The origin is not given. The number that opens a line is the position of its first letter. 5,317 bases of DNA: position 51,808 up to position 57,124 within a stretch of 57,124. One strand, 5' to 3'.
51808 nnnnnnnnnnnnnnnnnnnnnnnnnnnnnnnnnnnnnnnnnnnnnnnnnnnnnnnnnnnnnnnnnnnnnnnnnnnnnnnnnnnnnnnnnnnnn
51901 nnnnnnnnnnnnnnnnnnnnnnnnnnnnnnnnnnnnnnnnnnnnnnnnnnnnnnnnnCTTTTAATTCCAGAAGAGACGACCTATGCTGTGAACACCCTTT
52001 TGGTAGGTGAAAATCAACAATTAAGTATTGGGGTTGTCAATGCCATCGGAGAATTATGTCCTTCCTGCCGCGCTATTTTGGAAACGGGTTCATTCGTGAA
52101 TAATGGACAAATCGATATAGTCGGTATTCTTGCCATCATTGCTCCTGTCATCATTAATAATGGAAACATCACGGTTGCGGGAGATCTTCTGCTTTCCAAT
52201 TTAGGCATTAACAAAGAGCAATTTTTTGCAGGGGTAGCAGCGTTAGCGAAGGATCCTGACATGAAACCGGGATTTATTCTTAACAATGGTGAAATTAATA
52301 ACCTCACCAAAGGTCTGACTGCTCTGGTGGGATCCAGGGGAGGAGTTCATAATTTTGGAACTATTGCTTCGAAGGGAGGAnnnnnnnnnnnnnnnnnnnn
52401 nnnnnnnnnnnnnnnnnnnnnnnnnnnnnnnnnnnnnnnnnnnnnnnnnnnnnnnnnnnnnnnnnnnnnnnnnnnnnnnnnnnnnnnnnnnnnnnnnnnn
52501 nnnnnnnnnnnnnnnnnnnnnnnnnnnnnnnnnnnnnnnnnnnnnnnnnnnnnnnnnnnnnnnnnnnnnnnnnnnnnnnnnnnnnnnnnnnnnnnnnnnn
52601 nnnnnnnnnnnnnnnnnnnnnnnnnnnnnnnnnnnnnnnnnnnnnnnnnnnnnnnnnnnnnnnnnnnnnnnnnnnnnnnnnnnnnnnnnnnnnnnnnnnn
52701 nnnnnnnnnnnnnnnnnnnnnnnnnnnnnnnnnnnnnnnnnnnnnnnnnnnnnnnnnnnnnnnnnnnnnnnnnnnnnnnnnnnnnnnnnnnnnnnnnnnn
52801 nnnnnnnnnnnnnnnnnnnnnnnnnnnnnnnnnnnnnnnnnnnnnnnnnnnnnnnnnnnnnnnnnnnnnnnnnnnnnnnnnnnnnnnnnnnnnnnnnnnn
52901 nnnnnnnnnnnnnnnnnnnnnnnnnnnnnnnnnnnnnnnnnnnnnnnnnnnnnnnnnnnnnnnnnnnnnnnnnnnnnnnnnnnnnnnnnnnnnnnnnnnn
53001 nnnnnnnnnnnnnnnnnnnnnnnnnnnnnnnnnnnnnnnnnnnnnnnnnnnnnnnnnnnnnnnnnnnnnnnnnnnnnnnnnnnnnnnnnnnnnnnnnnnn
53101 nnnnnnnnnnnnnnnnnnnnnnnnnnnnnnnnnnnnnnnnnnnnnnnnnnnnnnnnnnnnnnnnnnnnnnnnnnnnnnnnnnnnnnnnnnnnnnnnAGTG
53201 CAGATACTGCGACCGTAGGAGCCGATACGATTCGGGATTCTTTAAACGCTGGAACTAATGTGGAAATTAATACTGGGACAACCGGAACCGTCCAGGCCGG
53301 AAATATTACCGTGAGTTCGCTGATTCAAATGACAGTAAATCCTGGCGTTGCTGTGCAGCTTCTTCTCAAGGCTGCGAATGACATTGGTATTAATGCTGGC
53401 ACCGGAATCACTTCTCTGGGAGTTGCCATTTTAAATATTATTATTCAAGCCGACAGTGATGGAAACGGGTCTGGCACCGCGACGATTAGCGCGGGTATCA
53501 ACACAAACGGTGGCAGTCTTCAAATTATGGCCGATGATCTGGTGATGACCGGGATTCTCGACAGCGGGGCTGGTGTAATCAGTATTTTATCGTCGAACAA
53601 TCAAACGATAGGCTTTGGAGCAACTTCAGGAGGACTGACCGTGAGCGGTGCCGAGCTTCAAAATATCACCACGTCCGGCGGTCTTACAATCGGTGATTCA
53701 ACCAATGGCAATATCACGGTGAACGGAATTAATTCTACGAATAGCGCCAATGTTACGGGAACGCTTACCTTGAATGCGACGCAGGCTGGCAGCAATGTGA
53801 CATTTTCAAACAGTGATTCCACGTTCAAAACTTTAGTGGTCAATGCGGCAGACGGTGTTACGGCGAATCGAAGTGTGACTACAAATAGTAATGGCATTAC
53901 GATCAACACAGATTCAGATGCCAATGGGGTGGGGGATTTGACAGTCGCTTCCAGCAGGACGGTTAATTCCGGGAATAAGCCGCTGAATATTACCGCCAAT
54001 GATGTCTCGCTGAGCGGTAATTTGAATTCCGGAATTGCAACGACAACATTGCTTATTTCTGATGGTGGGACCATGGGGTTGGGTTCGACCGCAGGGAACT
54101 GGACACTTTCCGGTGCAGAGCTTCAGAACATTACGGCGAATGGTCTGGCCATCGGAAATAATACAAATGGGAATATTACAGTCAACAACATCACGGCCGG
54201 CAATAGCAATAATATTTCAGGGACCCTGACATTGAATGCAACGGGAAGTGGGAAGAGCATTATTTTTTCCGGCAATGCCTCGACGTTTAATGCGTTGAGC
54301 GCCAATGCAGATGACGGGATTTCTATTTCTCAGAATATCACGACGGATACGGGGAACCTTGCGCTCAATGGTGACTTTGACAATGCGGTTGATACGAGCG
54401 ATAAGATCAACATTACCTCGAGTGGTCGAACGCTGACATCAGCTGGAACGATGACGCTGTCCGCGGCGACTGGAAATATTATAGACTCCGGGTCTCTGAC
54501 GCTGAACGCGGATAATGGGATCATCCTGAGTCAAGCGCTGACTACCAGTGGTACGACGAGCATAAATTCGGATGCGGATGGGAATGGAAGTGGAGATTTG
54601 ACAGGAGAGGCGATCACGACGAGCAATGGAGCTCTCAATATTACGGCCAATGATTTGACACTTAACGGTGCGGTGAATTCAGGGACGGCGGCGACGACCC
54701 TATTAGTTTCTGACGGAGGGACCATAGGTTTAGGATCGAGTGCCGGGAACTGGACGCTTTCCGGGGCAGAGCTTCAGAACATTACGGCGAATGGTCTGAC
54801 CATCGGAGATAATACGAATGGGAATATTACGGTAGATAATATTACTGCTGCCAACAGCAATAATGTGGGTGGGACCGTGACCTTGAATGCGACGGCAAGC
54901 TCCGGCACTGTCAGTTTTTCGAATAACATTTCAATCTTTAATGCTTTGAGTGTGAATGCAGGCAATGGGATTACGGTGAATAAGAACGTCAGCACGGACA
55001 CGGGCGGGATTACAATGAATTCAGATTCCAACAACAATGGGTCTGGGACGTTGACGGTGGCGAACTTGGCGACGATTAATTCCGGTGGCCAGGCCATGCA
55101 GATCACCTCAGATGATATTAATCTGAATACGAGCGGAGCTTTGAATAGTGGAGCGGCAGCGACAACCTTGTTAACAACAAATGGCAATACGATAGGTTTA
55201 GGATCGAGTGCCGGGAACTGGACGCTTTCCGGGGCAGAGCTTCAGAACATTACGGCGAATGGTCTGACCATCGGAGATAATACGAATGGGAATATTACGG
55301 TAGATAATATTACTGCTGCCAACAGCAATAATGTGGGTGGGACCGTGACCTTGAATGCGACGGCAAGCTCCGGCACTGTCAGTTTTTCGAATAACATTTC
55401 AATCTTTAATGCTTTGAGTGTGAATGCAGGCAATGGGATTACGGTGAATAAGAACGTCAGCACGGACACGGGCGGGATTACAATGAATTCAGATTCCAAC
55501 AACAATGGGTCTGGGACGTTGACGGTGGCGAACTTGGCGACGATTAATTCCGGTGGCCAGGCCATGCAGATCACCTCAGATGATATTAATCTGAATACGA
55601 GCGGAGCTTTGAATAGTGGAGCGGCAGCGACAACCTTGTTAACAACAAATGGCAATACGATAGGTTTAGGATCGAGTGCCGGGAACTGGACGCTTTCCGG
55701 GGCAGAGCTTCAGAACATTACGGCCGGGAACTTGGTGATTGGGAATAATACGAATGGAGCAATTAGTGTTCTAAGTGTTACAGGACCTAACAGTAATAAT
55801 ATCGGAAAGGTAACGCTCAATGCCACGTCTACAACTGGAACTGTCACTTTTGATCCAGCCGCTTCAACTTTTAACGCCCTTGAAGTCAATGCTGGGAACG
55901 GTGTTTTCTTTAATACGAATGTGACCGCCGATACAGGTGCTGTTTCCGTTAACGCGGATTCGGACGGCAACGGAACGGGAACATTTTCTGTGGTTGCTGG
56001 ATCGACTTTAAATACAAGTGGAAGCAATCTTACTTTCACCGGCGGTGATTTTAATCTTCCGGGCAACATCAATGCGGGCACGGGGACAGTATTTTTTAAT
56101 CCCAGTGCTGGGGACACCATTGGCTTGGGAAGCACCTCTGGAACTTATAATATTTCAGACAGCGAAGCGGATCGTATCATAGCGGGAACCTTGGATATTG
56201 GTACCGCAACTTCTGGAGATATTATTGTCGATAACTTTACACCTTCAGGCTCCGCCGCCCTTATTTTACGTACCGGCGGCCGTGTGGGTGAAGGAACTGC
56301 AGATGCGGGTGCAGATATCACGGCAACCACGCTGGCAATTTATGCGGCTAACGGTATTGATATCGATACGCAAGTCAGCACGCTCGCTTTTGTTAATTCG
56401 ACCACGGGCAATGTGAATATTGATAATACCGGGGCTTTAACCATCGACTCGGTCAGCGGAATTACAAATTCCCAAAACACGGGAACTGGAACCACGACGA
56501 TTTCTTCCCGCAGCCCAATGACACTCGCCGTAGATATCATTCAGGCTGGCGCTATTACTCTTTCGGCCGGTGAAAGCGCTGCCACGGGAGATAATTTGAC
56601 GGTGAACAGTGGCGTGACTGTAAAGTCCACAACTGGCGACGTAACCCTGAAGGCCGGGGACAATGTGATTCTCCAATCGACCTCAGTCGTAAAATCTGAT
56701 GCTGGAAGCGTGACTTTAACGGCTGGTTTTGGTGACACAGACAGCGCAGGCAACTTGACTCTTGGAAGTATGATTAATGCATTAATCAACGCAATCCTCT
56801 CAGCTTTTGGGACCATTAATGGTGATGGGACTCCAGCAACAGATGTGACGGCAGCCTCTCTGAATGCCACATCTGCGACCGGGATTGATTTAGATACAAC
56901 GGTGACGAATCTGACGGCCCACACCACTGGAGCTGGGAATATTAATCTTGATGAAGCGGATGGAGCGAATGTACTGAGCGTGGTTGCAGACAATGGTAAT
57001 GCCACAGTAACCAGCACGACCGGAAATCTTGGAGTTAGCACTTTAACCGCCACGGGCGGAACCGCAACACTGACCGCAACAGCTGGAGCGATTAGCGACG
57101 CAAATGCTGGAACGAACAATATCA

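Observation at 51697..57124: Giant exoprotein gene missing from the ORF track: FhaB-like TpsA with a non-canonical N-terminus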

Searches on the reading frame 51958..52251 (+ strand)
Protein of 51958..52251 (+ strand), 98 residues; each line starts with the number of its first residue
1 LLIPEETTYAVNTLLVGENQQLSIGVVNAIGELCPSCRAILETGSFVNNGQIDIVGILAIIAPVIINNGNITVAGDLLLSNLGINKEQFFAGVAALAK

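Call 39: search_protein_representatives(alignment_id=A4)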
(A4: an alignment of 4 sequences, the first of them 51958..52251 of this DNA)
Query: 4 sequences, 95 profile positions. Proteins with E-value up to 0.001 (for the whole library): 18; up to 1e-10: 11; up to 1e-30: 4. The best 18 are listed.
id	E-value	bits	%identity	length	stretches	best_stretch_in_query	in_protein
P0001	2.3e-42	159.0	-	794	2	1-95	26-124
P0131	2.9e-40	152.3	-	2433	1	1-95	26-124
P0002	6.8e-34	131.9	-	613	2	1-95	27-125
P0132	8.4e-31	122.0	-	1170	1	2-94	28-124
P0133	1.2e-27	111.9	-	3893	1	1-95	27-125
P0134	1.5e-22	95.5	-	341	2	1-94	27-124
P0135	1.7e-22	95.4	-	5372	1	2-95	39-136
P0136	3.0e-21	91.3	-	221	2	12-94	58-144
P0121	1.1e-19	86.3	-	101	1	44-95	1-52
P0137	4.7e-14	68.3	-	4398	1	7-95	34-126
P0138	4.1e-11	58.8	-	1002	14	19-60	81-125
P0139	2.0e-09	53.5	-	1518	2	19-93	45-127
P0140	8.4e-07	45.0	-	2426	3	8-93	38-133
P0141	3.6e-06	43.0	-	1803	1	19-94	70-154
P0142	3.0e-05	40.0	-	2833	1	19-94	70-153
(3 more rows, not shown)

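Call 43: find_encoding_contigs(protein=P0139, flank=5000, max_places=2)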
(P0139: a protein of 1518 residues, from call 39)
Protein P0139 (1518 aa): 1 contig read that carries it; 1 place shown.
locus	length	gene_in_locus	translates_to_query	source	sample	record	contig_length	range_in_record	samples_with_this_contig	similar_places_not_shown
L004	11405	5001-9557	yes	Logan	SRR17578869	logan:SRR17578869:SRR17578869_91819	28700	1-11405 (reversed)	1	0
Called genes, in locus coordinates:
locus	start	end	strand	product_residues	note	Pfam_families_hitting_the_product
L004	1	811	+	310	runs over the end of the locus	PF13641:Glyco_tranf_2_3 (weak), PF00535:Glycos_transf_2, PF10111:Glyco_tranf_2_2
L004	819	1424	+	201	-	PF13489:Methyltransf_23, PF13649:Methyltransf_25, PF13847:Methyltransf_31, PF08241:Methyltransf_11, PF08242:Methyltransf_12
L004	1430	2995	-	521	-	-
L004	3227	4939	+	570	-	PF07244:POTRA, PF08479:POTRA_2, PF03865:ShlB, PF01103:Omp85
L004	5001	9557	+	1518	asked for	PF00059:Lectin_C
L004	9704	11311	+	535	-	PF01645:Glu_synthase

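Call 44: find_encoding_contigs(protein=P0135, flank=5000, max_places=2)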
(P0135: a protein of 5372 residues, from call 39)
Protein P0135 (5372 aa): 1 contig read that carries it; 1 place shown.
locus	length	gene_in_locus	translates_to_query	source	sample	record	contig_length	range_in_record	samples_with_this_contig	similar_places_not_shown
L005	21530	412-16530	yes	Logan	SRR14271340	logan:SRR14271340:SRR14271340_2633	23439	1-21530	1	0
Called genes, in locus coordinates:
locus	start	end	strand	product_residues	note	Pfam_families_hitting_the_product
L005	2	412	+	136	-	?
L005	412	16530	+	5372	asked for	-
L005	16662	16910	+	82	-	-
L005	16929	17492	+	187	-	PF00849:PseudoU_synth_2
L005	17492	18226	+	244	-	PF00849:PseudoU_synth_2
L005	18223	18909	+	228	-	PF01863:YgjP-like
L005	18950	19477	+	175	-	-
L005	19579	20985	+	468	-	PF00753:Lactamase_B (weak), PF12706:Lactamase_B_2 (weak), PF10996:Beta-Casp, PF07521:RMMBL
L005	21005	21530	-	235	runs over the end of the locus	PF01182:Glucosamine_iso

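Call 45: find_encoding_contigs(protein=P0141, flank=5000, max_places=2)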
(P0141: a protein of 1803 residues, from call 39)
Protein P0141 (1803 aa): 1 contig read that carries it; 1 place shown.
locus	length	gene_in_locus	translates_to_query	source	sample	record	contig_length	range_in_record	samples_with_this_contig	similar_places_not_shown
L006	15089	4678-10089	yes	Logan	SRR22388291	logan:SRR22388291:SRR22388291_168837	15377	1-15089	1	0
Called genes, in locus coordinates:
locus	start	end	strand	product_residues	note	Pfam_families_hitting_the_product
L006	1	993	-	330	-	PF01408:GFO_IDH_MocA, PF22725:GFO_IDH_MocA_C3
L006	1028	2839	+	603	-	PF00664:ABC_membrane, PF00005:ABC_tran, PF02463:SMC_N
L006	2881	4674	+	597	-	PF07244:POTRA (faint), PF08479:POTRA_2, PF03865:ShlB, PF01103:Omp85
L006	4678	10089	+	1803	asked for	-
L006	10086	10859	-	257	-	-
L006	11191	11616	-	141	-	-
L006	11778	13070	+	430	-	PF03447:NAD_binding_3, PF13291:ACT_4 (faint), PF00742:Homoserine_dh, PF01842:ACT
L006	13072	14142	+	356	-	PF00291:PALP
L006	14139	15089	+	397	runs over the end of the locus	PF01676:Metalloenzyme, PF10143:PhosphMutase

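Call 46: find_related_loci(query=A4, collection=genome_contigs, flank=6000)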
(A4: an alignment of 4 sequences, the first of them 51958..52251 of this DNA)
Query A4 (98 aa) in genome_contigs; peptide patterns used: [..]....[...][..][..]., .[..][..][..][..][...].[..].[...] (x = any residue, [..] = any of these).
125 stretches matched a pattern; 7 encode a relative of the query (tblastn E <= 1e-3); 7 distinct loci.
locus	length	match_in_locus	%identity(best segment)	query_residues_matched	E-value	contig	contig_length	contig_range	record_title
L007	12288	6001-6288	69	3-98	5e-40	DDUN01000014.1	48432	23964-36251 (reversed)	MAG TPA_asm: Candidatus Omnitrophica bacterium UBA2337 UBA2337_contig_2099, whole genome shotgun sequence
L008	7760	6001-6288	65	3-98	7e-37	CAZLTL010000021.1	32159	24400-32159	MAG TPA_asm: uncultured bacterium isolate SRP300315_co1_21 genome assembly, contig: NODE_742_length_32159_cov_10.381884,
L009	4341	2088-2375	63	3-98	3e-36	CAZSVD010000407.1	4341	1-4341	MAG TPA_asm: uncultured bacterium isolate SRP135725_co2_92 genome assembly, contig: k141_1033329, whole genome shotgun s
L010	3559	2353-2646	56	1-98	2e-34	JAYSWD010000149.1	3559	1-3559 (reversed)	MAG: Candidatus Omnitrophota bacterium isolate GFS_12873 GFS_12873_148, whole genome shotgun sequence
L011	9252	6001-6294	56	1-98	1e-33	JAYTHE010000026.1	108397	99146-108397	MAG: Candidatus Omnitrophota bacterium isolate GFS_2494 GFS_2494_25, whole genome shotgun sequence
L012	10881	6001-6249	49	16-98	3e-19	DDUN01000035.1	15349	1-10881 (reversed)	MAG TPA_asm: Candidatus Omnitrophica bacterium UBA2337 UBA2337_contig_16015, whole genome shotgun sequence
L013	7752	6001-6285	35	3-97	2e-8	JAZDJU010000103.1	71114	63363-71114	MAG: Candidatus Omnitrophota bacterium isolate MEGAHIT-group-0.500 k141_16728272, whole genome shotgun sequence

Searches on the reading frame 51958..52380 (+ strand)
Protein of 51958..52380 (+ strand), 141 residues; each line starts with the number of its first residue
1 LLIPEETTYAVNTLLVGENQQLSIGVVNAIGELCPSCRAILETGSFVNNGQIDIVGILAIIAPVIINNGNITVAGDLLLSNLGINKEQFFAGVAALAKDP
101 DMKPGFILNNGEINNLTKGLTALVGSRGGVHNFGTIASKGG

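Call 14: find_homologous_proteins(query=window:51958-52380:+, max_evalue=10)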
Query seq(141 aa) (141 aa): 1 proteins with E <= 10 among 52 candidates.
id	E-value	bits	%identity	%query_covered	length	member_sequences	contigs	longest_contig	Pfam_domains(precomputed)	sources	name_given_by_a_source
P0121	2.9e-25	107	62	67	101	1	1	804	-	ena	-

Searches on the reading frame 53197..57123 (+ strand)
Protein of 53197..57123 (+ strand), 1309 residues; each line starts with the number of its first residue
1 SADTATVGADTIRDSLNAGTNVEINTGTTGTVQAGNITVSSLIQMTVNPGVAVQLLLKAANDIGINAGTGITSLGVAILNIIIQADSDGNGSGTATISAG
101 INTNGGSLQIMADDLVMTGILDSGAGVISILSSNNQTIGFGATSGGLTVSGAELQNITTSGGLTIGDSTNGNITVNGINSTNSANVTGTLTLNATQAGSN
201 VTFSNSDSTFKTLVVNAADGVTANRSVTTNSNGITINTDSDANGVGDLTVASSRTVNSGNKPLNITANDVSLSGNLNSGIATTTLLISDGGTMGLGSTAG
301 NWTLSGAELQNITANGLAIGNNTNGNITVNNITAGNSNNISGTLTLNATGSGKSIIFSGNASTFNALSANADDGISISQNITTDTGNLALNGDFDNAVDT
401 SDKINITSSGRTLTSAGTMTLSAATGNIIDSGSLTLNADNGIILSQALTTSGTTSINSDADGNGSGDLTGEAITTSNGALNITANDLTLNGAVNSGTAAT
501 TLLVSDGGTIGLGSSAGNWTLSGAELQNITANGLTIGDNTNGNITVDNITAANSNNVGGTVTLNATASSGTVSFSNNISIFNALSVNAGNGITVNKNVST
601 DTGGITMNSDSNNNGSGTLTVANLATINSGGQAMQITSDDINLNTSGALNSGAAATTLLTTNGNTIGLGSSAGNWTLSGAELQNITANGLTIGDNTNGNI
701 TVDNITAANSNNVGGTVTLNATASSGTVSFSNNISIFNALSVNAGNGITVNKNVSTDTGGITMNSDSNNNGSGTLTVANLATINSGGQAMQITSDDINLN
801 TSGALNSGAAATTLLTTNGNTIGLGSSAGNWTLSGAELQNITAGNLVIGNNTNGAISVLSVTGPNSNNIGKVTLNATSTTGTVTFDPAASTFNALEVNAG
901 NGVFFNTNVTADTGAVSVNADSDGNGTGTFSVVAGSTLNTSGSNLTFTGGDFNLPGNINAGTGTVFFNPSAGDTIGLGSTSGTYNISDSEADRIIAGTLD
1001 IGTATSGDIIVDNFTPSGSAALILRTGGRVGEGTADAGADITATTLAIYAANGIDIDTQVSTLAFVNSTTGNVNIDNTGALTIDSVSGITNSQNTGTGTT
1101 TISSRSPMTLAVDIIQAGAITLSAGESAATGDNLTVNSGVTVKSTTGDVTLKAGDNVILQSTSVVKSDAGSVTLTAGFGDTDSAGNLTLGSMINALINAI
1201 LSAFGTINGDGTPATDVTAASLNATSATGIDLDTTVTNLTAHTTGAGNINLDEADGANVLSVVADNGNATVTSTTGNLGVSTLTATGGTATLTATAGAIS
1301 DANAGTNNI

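Call 4: search_protein_families(library=pfam, proteins=[window:53197-57123:+], max_evalue=1)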
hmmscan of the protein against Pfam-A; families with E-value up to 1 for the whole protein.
window:53197-57123:+ (1309 aa): 2 families
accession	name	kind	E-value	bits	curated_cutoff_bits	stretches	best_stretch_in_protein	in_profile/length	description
PF12059.13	DUF3540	-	0.0063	16.9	27.9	1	1129-1177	59-107/199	Protein of unknown function (DUF3540)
PF24388.1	Permuted_GreAB-C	-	0.23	11.6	27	0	647-665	18-36/54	Permuted GreAB-C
